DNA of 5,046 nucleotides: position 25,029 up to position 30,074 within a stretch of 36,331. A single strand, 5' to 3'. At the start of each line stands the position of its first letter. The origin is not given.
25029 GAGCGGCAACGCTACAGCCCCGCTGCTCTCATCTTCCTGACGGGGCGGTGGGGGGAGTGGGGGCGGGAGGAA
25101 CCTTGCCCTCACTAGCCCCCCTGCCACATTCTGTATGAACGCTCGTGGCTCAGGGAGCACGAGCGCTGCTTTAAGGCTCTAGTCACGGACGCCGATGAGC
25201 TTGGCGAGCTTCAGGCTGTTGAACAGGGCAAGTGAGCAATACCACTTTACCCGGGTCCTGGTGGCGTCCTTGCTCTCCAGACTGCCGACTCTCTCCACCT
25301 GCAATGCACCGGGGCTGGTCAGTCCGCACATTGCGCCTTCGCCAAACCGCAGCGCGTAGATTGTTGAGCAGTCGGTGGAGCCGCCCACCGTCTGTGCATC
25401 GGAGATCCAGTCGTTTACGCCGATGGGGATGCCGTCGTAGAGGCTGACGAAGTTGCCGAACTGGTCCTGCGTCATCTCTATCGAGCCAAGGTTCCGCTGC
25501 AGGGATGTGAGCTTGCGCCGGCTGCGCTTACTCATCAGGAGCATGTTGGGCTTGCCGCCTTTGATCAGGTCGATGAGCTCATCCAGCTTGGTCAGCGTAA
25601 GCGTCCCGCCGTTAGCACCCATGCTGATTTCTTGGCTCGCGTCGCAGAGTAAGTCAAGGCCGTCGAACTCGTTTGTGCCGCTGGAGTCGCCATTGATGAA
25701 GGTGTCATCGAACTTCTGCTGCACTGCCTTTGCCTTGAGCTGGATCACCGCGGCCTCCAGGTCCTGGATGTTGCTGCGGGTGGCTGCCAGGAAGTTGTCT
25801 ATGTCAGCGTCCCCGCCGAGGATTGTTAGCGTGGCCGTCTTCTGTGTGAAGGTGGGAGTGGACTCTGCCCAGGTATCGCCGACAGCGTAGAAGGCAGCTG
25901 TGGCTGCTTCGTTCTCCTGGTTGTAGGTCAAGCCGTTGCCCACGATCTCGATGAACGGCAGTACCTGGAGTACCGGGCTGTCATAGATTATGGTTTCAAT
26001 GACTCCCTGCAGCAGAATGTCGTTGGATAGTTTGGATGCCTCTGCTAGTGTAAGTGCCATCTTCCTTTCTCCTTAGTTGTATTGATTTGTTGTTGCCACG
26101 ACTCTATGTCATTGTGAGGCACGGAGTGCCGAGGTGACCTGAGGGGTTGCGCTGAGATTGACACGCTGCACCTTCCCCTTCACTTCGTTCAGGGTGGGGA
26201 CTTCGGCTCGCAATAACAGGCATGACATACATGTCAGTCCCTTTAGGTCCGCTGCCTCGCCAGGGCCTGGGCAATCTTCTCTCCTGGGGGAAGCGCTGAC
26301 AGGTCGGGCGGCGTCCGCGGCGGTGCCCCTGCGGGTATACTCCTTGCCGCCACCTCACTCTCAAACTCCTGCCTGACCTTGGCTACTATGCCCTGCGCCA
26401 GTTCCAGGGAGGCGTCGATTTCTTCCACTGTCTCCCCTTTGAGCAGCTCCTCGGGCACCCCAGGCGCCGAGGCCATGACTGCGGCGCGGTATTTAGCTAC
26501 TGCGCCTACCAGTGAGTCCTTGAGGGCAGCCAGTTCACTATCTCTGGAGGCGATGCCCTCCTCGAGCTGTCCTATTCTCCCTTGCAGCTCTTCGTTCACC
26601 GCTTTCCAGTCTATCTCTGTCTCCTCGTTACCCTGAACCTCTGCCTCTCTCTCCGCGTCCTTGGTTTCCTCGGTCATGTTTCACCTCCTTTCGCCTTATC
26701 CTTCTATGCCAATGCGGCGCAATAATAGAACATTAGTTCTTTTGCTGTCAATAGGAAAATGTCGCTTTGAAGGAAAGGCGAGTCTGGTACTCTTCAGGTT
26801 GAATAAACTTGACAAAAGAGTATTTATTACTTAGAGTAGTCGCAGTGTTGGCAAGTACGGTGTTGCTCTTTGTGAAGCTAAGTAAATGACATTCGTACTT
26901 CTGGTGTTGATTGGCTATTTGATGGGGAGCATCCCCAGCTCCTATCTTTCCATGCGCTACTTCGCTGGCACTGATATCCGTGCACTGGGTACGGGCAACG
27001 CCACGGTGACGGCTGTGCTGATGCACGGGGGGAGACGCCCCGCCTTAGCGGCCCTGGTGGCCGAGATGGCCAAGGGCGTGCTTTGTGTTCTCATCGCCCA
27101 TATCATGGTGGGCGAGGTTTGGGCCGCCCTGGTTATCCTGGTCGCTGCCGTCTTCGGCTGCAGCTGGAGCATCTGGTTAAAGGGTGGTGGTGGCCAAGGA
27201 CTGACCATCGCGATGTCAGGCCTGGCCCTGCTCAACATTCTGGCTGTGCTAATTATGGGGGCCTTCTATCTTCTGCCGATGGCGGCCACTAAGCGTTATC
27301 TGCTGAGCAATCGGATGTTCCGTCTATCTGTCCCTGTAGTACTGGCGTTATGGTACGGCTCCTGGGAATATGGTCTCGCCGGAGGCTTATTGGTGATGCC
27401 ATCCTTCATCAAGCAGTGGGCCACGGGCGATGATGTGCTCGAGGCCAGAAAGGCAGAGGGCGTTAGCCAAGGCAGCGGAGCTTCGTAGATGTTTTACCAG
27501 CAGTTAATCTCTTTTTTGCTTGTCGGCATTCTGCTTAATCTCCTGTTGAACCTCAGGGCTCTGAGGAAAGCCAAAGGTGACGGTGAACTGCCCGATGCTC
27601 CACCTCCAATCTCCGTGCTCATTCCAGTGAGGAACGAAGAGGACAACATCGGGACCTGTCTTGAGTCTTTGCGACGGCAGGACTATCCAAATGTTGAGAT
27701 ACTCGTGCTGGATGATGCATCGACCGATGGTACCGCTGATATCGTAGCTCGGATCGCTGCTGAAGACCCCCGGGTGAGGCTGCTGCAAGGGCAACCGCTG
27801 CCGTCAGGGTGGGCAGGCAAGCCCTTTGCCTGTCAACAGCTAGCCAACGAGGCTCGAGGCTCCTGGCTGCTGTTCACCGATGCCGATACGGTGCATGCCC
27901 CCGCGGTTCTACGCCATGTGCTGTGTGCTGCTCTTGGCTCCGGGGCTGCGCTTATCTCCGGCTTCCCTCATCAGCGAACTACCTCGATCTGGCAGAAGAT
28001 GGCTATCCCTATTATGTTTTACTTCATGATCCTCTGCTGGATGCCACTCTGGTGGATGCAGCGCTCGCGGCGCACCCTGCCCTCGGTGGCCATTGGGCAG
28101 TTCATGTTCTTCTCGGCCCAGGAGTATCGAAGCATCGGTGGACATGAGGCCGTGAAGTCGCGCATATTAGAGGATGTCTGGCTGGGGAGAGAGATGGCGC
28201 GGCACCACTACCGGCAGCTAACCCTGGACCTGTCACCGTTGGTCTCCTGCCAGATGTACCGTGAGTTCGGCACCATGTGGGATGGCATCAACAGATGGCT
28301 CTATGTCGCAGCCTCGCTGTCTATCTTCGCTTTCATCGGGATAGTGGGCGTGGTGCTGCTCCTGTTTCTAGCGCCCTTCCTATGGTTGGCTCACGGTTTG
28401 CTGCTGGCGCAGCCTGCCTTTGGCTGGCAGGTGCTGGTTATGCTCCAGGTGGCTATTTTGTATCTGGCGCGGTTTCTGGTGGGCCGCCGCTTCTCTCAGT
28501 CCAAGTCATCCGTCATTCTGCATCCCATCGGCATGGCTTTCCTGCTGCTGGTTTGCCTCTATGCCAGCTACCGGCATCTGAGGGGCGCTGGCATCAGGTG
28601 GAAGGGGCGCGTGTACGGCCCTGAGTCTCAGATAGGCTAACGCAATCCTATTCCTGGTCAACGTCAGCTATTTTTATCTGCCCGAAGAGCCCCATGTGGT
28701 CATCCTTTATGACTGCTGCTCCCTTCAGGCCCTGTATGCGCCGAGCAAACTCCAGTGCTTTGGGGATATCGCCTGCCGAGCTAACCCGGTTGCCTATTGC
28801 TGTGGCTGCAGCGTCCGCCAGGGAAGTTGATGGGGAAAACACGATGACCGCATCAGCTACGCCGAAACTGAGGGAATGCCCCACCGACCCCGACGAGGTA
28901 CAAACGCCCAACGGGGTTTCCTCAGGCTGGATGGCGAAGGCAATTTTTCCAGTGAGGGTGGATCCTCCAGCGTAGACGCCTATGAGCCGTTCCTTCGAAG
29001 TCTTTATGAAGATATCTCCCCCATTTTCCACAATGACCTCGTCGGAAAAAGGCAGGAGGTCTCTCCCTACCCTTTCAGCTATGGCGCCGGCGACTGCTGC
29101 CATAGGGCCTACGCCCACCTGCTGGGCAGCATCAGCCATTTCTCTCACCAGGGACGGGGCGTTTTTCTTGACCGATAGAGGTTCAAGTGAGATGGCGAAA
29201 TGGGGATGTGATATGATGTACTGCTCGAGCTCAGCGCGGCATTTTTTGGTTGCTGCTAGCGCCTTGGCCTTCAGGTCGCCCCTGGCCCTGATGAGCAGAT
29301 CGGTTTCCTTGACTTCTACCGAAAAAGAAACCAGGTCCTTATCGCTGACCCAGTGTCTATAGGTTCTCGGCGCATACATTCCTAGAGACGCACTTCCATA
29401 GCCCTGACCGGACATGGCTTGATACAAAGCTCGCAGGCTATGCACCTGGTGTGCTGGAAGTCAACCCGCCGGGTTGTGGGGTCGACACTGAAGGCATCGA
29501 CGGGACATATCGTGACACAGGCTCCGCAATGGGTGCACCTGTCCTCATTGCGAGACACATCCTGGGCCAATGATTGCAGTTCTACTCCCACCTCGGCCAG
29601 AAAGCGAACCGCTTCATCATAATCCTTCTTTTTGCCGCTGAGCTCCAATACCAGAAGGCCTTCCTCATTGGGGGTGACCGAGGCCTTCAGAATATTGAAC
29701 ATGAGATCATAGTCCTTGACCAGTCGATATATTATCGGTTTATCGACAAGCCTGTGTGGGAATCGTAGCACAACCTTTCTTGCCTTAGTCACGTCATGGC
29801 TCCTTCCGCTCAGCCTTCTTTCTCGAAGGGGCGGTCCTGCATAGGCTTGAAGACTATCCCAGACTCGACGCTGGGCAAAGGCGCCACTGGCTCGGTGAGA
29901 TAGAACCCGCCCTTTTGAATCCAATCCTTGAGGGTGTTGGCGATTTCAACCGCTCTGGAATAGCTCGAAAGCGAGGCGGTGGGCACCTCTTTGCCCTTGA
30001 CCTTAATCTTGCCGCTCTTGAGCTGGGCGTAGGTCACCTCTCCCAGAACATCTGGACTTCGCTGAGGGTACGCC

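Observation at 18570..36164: Virion gene set split at the portal/scaffold joint by 5.5 kb of cellular metabolism genes, with no lifecycle genes in view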

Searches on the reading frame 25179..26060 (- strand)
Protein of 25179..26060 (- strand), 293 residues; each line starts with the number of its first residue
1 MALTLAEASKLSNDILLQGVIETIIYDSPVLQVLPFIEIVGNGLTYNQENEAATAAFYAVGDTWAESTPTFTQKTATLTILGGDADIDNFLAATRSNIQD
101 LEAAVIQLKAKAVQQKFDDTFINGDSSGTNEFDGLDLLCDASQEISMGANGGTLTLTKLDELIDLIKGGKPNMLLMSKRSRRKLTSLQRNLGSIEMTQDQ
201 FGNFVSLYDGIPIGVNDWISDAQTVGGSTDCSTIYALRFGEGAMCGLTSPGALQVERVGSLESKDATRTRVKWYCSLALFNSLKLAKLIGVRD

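Call 4: search_protein_families(library=pfam, proteins=[window:25179-26060:-], max_evalue=0.01)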
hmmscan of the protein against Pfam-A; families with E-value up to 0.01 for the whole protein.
window:25179-26060:- (293 aa): 2 families
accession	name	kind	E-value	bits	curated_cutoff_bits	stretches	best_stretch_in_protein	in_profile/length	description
PF05065.19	Phage_capsid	-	2.9e-09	37.2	24.2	1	18-271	11-261/280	Phage capsid family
PF17236.8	SU10_MCP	-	0.00085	19.4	24.1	1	74-209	76-220/292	SU10 major capsid protein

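Call 6: search_protein_families(library=phrogs, proteins=[window:25179-26060:-], max_evalue=0.01)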
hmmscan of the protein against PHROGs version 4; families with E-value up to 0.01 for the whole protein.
window:25179-26060:- (293 aa): 6 families
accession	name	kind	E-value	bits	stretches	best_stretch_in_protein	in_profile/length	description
phrog_212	-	head and packaging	6.1e-73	246.8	1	1-291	4-293/301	major head protein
phrog_31318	-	unknown function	6.6e-24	85.3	1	155-292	2-145/147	-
phrog_10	-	head and packaging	1.2e-07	32.1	1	15-222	372-575/752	major head protein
phrog_617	-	head and packaging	3.7e-07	30.4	1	40-225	382-564/626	major head protein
phrog_752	-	head and packaging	0.0002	21.4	1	56-183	92-226/475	major head protein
phrog_11320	-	unknown function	0.006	16.5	1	100-166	116-184/324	-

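Call 10: find_encoding_contigs(protein=window:25179-26060:-, flank=10000, max_places=10)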
Protein window:25179-26060:- (293 aa): 4 contigs read that carry it; 4 places shown.
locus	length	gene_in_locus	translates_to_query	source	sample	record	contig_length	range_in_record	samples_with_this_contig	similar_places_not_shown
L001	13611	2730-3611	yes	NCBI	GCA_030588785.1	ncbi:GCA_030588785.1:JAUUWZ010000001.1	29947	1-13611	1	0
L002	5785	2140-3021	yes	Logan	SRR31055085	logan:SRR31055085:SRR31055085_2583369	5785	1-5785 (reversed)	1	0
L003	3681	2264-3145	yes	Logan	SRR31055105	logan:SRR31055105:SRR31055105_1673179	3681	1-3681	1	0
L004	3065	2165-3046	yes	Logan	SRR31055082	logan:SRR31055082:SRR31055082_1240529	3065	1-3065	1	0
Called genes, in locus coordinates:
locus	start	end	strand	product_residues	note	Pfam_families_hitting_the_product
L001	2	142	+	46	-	?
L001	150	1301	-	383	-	PF13506:Glyco_transf_21, PF00535:Glycos_transf_2, PF13641:Glyco_tranf_2_3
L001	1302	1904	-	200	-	PF02660:G3P_acyltransf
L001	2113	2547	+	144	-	-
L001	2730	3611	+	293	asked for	PF05065:Phage_capsid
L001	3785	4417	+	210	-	PF24175:SU10_adaptor (weak)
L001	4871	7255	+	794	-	-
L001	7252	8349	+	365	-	-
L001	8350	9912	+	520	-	-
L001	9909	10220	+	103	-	-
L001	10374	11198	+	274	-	PF00037:Fer4 (weak), PF12797:Fer4_2 (faint), PF12837:Fer4_6 (weak), PF13237:Fer4_10 (weak), PF14697:Fer4_21, PF12838:Fer4_7, PF13187:Fer4_9, PF00881:Nitroreductase, +2 more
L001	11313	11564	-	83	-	PF21784:Bflower (faint)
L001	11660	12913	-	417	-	PF01116:F_bP_aldolase, PF08013:GatZ_KbaZ-like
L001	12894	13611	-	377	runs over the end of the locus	PF00365:PFK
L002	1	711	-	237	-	?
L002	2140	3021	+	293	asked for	PF05065:Phage_capsid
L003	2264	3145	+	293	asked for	PF05065:Phage_capsid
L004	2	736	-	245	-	?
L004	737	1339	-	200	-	PF02660:G3P_acyltransf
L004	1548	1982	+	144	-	-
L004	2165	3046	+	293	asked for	PF05065:Phage_capsid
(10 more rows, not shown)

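Call 22: search_dna_similar(query=window:25179-26060:-, collection=phages, mode=protein, max_rows=15)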
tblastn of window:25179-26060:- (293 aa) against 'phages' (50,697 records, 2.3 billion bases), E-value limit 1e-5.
Records with a match: 287; places in all: 289; records where one place covers at least 80% of the query: 284.
Best place of each record, by identity: <60% 287.
By first word of the organism name: Pseudomonas 89; Caulobacter 39; Xanthomonas 24; Streptomyces 16; Brevundimonas 13; Paenibacillus 13; Stenotrophomonas 11; Rhizobium 10; Bordetella 9; Clostridium 6; and 24 more.
By host as written in the record: Pseudomonas aeruginosa 31; Pseudomonas aeruginosa PAO1 23; Caulobacter vibrioides CB15 22; - 15; Paenibacillus larvae 11; Bordetella bronchiseptica ATCC 10580 9; Pseudomonas aeruginosa PA14 8; Brevundimonas pondensis LVF1 8; and 86 more.
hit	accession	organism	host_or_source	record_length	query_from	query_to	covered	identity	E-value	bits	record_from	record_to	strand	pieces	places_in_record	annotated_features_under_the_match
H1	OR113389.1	Clostridium phage vB_CtyS-FA67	Clostridium sp.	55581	1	292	100%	42.6%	4e-65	226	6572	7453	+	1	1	hypothetical protein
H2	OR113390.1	Clostridium phage vB_CtyS-FA70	Clostridium sp.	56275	1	292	100%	42.6%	9e-65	225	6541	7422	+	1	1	hypothetical protein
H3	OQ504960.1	Pseudomonas phage ZQG1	Stutzerimonas stutzeri NCTC10475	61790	2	291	99%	42.2%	2e-54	196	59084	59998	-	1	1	major head protein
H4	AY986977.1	Xanthomonas phage Xp15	-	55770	3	291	99%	42.2%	1e-57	204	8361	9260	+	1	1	putative phage structural protein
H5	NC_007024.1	Xanthomonas phage Xp15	Xanthomonas campestris pv. pelargonii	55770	3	291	99%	42.2%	1e-57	204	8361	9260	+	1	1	major head protein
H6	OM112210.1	Bacillus phage PK2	Bacillus sp. (in: Bacteria)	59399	1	291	99%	41.7%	1e-61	216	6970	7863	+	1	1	hypothetical protein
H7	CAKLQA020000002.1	Acinetobacter phage MD-2021a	not known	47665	3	291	99%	41.9%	1e-54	196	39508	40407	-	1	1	Uncharacterised protein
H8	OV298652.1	Acinetobacter phage MD-2021a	not known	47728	3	291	99%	41.9%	1e-54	196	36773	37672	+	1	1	Uncharacterised protein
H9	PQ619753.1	Acinetobacter phage HHU4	Acinetobacter baumannii H4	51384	3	291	99%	41.5%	2e-54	195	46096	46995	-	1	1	major capsid protein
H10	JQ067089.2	Pseudomonas phage PaMx28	Pseudomonas aeruginosa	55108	2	291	99%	41.2%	1e-47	176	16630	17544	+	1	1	major head protein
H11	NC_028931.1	Pseudomonas phage PaMx28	Pseudomonas aeruginosa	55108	2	291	99%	41.2%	1e-47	176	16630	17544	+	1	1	major head protein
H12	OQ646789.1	Pseudomonas phage PA_LZ02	Pseudomonas aeruginosa PAO1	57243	2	291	99%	41.2%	5e-45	168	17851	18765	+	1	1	putative major structural protein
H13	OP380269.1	Pseudomonas phage phiH1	Pseudomonas aeruginosa PA14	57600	2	291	99%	41.2%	1e-44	167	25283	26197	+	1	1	major capsid protein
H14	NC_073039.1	Pseudomonas phage phiH1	Pseudomonas aeruginosa PA14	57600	2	291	99%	41.2%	1e-44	167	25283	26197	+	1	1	major capsid protein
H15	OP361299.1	Pseudomonas phage phiH2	Pseudomonas sp. PA14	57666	2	291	99%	41.2%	1e-44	167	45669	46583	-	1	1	capsid protein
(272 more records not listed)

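Call 83: search_protein_families(library=ncbifam, proteins=[window:25179-26060:-], max_evalue=0.01)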
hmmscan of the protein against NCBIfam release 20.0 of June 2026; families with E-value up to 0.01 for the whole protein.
window:25179-26060:- (293 aa): 3 families
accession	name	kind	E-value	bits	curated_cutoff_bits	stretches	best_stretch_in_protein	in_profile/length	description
NF045672.1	MCP_gp7_epsi_15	equivalog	7.6e-60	203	75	1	4-288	1-306/309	major capsid protein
TIGR01554.3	major_cap_HK97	equivalog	8.2e-07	28.5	27.5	1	19-168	123-264/385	phage major capsid protein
NF033394.1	capsid_maj_Podo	equivalog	0.00017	20.9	80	1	97-283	104-302/311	phage major capsid protein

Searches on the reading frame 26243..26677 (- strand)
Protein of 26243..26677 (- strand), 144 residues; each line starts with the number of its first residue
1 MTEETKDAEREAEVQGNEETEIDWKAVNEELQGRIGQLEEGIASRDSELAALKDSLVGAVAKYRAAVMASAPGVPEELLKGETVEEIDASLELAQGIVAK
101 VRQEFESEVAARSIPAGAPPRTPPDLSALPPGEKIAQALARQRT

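Call 4: search_protein_families(library=pfam, proteins=[window:26243-26677:-], max_evalue=0.01)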
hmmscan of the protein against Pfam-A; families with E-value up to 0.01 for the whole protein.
window:26243-26677:- (144 aa): 0 families

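Call 6: search_protein_families(library=phrogs, proteins=[window:26243-26677:-], max_evalue=0.01)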
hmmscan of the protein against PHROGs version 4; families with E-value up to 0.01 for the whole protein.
window:26243-26677:- (144 aa): 0 families

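Call 82: search_protein_families(library=padloc, proteins=[window:26243-26677:-], max_evalue=0.01)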
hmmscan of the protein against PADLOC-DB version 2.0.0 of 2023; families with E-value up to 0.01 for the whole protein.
window:26243-26677:- (144 aa): 0 families

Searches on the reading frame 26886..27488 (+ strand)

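Call 5: search_protein_families(library=pfam, proteins=[window:26886-27488:+], max_evalue=0.01)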
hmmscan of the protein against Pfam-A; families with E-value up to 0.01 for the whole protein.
window:26886-27488:+ (200 aa): 1 family
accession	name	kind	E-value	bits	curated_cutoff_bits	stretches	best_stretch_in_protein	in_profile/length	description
PF02660.20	G3P_acyltransf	-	2e-24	87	24.1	1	9-164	1-142/164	Glycerol-3-phosphate acyltransferase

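Call 83: search_protein_families(library=ncbifam, proteins=[window:26886-27488:+], max_evalue=0.01)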
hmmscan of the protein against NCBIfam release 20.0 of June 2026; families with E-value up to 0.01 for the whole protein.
window:26886-27488:+ (200 aa): 7 families
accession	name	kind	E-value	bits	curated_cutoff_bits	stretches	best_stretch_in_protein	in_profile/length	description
NF010993.0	PRK14417.1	equivalog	1.4e-22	80.4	249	1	2-126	4-129/232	membrane protein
TIGR00023.1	TIGR00023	equivalog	5.1e-22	78.6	137.2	1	3-144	5-146/196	glycerol-3-phosphate 1-O-acyltransferase PlsY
NF010992.0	PRK14416.1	equivalog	1.1e-18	68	222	1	7-160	3-160/207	membrane protein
NF010990.0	PRK14414.1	equivalog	4.6e-14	52.6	261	1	4-158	8-162/210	glycerol-3-phosphate acyltransferase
NF001254.0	PRK00220.2-1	equivalog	9.1e-11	42.1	199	1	2-140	6-147/182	glycerol-3-phosphate 1-O-acyltransferase PlsY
NF010976.0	PRK14399.1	equivalog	2.1e-07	31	419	1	4-166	12-177/258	membrane protein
NF010987.0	PRK14411.1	equivalog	8.2e-05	22.5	243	1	4-165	4-163/204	membrane protein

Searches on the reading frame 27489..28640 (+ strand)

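Call 5: search_protein_families(library=pfam, proteins=[window:27489-28640:+], max_evalue=0.01)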
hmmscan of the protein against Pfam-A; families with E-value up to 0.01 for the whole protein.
window:27489-28640:+ (383 aa): 5 families
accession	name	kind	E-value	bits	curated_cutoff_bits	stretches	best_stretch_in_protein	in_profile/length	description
PF00535.33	Glycos_transf_2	-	1e-25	91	23.3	1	42-173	1-128/168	Glycosyl transferase family 2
PF13641.12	Glyco_tranf_2_3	-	1e-15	58.8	27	1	39-242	1-200/230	Glycosyltransferase like family 2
PF13506.12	Glyco_transf_21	-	6.3e-12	45.7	21.7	1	105-270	12-172/174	Glycosyl transferase family 21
PF13704.12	Glyco_tranf_2_4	-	1.4e-05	26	27.5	1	48-133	1-81/98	Glycosyl transferase family 2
PF10111.15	Glyco_tranf_2_2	-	6.3e-05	23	27.3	1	42-143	1-101/276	Glycosyltransferase like family 2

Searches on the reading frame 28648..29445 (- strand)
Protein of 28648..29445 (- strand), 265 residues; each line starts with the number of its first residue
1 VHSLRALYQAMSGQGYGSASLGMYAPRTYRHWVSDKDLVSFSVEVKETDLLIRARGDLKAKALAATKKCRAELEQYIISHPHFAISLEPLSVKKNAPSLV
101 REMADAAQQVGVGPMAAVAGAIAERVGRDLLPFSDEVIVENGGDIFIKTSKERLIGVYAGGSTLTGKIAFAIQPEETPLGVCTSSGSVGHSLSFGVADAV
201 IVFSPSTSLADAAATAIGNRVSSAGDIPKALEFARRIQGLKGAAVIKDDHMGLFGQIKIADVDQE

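Call 5: search_protein_families(library=pfam, proteins=[window:28648-29445:-], max_evalue=0.01)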
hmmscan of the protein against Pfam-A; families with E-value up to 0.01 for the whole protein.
window:28648-29445:- (265 aa): 0 families

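Call 82: search_protein_families(library=padloc, proteins=[window:28648-29445:-], max_evalue=0.01)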
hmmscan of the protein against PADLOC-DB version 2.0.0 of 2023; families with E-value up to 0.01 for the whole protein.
window:28648-29445:- (265 aa): 0 families

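Call 83: search_protein_families(library=ncbifam, proteins=[window:28648-29445:-], max_evalue=0.01)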
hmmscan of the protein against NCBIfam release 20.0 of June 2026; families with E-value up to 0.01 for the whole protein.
window:28648-29445:- (265 aa): 4 families
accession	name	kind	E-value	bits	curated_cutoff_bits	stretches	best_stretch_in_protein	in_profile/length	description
NF003323.0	PRK04334.1-3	equivalog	3.6e-92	308.2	271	1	22-262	5-249/250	hypothetical protein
NF003321.0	PRK04334.1-1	equivalog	7.3e-64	215.8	262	1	41-257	6-229/248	hypothetical protein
NF003324.0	PRK04334.1-4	equivalog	2.5e-63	214.1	275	1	44-257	7-222/238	hypothetical protein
NF003322.0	PRK04334.1-2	equivalog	3.6e-23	82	290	1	49-226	22-208/295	hypothetical protein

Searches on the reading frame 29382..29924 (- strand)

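Call 5: search_protein_families(library=pfam, proteins=[window:29382-29924:-], max_evalue=0.01)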
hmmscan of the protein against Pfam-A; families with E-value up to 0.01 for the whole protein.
window:29382-29924:- (180 aa): 16 families
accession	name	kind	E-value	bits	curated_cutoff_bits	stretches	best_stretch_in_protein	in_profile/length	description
PF09383.16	NIL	-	1.2e-15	57.5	24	1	51-116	3-71/73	NIL domain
PF00037.32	Fer4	-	2.5e-13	49.7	21.1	2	125-145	3-23/24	4Fe-4S binding domain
PF12838.12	Fer4_7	-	2.6e-10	41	27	1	129-175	1-52/52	4Fe-4S dicluster domain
PF14697.11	Fer4_21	-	3.5e-10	40.3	35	1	126-176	4-57/59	4Fe-4S dicluster domain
PF12837.12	Fer4_6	-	3.1e-09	36.8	25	1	124-145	3-24/24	4Fe-4S binding domain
PF13237.11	Fer4_10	-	2.4e-08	34.2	25.5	1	123-172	2-53/53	4Fe-4S dicluster domain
PF12797.12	Fer4_2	-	4.7e-08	32.9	24.5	1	124-142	4-22/22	4Fe-4S binding domain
PF13187.11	Fer4_9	-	2.4e-07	31.1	27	1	129-176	1-52/52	4Fe-4S dicluster domain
PF13183.11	Fer4_8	-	8.6e-07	29.8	27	1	117-143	41-67/68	4Fe-4S dicluster domain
PF12800.12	Fer4_4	-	1.2e-06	28.8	24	1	128-142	2-16/17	4Fe-4S binding domain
PF13484.11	Fer4_16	-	4.5e-06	27.8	30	1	129-148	1-20/66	4Fe-4S double cluster binding domain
PF13534.11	Fer4_17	-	3.2e-05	24.8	22.2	0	125-143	41-59/61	4Fe-4S dicluster domain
PF12798.12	Fer4_3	-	4.3e-05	24.5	27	1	130-144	1-15/15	4Fe-4S binding domain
PF25160.1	LdpA_Fe-S-bd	-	0.00067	19.8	27.6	1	136-177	9-44/49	LdpA Fe-S cluster-binding domain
PF13746.11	Fer4_18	-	0.0029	18.2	27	0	119-172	50-96/114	4Fe-4S dicluster domain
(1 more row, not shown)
